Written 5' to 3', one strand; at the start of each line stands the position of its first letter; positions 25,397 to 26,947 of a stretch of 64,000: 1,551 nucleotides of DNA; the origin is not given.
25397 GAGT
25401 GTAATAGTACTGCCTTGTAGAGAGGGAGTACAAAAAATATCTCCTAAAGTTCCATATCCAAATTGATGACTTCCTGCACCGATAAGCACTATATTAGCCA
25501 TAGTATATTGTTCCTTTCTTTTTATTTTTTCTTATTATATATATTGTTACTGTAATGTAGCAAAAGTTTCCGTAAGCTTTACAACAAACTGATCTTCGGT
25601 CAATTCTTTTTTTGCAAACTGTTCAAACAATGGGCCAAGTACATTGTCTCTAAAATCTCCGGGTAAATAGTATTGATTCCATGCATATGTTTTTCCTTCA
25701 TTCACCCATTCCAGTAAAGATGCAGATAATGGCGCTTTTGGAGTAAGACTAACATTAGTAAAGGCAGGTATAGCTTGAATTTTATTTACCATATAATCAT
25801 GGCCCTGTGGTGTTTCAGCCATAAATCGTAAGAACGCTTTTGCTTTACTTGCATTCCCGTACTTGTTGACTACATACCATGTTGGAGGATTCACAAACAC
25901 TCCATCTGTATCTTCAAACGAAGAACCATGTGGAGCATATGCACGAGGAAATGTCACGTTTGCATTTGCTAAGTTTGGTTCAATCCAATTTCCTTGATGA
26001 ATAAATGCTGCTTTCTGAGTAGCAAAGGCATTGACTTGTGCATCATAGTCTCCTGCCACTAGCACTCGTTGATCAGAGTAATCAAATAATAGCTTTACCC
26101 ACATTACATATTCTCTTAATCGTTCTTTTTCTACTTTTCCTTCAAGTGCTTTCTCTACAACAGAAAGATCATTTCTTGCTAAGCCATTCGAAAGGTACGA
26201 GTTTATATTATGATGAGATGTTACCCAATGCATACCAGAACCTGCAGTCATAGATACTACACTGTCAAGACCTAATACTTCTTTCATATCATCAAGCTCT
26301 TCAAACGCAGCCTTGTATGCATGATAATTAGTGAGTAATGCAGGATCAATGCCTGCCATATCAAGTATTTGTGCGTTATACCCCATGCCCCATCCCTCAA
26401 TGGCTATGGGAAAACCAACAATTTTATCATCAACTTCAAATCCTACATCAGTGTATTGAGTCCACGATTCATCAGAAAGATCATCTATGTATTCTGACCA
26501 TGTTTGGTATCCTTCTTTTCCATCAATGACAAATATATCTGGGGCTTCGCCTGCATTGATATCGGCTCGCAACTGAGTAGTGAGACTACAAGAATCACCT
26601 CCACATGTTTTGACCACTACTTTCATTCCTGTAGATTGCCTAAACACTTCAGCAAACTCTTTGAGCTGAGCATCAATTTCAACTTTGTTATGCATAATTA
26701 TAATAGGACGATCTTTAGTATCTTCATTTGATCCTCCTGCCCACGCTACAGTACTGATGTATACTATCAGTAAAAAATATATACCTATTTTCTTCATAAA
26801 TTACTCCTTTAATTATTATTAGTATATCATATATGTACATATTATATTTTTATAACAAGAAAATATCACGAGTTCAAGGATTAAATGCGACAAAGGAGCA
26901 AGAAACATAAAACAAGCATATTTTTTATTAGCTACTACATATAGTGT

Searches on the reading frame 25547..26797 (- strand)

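Call 17: search_protein_families(library=pfam, proteins=[window:25547-26797:-], max_evalue=0.01)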
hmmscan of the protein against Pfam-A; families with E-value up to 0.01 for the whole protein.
window:25547-26797:- (416 aa): 1 family
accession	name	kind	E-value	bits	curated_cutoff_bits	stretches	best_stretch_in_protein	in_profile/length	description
PF13416.11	SBP_bac_8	-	1.6e-23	84.3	27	1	49-354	3-270/279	Bacterial extracellular solute-binding protein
